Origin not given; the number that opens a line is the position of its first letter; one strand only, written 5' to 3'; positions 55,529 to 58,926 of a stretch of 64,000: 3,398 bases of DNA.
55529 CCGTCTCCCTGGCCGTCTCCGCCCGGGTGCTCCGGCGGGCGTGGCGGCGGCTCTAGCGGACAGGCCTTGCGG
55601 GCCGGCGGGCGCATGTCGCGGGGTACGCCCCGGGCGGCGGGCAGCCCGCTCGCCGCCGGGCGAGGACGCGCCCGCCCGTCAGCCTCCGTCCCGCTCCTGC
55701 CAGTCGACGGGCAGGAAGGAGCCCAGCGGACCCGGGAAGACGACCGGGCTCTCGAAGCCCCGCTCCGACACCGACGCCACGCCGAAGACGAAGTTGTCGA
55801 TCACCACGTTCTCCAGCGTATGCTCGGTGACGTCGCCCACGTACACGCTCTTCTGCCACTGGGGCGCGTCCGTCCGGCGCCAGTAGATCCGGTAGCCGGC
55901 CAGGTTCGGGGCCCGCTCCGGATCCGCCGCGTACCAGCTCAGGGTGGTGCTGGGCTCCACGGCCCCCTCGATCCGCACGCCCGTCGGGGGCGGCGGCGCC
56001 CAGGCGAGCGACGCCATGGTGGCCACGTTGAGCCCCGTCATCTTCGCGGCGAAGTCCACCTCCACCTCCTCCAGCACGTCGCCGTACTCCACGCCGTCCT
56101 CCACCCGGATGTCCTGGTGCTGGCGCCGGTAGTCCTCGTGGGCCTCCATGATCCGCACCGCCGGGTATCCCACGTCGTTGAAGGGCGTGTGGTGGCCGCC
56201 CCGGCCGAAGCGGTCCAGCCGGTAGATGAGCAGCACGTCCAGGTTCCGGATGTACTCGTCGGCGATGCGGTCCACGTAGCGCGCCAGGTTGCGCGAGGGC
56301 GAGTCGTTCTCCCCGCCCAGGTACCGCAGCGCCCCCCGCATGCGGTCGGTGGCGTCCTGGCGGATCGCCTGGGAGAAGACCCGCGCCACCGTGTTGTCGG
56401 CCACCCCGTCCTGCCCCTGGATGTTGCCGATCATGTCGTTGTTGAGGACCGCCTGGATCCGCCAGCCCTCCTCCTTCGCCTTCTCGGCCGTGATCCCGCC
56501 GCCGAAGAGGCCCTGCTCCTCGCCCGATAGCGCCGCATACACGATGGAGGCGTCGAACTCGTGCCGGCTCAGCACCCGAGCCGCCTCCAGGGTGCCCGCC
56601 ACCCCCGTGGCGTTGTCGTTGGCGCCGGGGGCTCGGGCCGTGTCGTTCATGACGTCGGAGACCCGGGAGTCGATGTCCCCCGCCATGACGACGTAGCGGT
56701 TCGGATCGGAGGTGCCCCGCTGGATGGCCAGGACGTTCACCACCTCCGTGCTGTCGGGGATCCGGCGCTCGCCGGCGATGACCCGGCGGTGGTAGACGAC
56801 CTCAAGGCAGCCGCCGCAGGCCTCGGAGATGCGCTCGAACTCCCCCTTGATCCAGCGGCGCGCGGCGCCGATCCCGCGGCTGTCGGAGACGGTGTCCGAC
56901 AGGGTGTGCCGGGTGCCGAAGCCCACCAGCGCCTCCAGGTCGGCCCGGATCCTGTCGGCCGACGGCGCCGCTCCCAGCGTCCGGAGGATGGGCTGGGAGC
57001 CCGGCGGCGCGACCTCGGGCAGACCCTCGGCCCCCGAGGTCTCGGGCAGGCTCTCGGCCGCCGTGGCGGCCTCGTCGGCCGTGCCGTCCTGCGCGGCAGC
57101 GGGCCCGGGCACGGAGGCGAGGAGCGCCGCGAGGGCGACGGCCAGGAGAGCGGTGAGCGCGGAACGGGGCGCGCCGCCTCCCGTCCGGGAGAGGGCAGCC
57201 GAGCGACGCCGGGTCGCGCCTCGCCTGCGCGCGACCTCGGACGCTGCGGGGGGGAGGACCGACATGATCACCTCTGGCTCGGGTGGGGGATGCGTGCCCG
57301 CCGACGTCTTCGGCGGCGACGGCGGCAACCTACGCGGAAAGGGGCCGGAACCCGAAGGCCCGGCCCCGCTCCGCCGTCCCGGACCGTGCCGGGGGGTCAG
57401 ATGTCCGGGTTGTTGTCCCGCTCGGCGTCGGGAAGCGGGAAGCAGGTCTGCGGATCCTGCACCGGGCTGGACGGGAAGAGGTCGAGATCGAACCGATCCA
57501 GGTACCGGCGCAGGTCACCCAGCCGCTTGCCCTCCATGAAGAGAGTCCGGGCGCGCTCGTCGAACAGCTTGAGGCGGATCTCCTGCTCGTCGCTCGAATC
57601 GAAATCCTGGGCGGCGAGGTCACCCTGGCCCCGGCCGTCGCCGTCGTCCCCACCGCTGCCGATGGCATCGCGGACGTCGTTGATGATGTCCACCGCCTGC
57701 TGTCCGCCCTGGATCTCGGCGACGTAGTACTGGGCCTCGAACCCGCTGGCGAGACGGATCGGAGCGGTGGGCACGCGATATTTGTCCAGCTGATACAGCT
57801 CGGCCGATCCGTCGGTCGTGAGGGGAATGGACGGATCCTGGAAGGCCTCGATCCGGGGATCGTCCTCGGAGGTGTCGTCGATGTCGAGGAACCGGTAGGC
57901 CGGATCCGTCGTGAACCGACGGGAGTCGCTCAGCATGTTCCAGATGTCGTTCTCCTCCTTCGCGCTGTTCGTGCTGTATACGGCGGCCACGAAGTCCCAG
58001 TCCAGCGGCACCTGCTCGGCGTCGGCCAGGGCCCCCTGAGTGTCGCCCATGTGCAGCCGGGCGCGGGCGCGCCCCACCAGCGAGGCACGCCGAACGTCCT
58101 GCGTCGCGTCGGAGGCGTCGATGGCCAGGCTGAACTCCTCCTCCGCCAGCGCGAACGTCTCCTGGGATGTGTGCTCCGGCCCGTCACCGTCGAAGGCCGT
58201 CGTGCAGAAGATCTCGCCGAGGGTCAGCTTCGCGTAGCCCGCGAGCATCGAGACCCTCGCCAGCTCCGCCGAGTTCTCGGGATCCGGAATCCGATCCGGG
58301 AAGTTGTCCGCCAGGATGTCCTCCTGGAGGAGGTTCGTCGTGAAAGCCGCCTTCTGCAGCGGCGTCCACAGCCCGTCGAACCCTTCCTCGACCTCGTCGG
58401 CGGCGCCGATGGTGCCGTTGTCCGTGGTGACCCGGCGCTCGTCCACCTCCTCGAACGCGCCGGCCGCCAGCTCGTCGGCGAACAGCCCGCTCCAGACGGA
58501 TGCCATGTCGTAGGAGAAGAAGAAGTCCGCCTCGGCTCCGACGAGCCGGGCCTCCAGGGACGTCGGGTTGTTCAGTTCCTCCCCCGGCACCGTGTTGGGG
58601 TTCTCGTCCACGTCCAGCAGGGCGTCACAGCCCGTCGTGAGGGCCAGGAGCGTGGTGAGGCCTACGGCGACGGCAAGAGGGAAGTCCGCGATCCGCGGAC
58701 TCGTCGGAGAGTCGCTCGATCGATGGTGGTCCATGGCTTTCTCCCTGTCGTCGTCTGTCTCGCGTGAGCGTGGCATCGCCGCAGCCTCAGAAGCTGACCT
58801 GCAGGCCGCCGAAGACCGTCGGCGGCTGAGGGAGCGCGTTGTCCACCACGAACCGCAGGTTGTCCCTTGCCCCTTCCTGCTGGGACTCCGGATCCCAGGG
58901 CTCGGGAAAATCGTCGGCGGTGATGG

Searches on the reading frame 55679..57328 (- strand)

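Call 21: search_protein_families(library=pfam, proteins=[window:55679-57328:-], max_evalue=0.001)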
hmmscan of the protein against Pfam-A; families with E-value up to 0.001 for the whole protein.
window:55679-57328:- (549 aa): 2 families
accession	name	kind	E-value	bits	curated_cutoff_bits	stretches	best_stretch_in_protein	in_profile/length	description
PF04389.22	Peptidase_M28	-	4.4e-19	69.4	21.3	1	198-325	1-105/193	Peptidase family M28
PF01546.33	Peptidase_M20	-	0.00015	22.1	24.6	1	228-368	25-113/206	Peptidase family M20/M25/M40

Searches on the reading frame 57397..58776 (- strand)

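Call 21: search_protein_families(library=pfam, proteins=[window:57397-58776:-], max_evalue=0.001)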
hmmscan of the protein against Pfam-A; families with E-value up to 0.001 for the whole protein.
window:57397-58776:- (459 aa): 1 family
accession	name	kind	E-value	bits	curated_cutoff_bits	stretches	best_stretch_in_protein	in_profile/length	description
PF07980.17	SusD_RagB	-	2.9e-05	24.3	23.1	1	354-425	174-234/297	SusD family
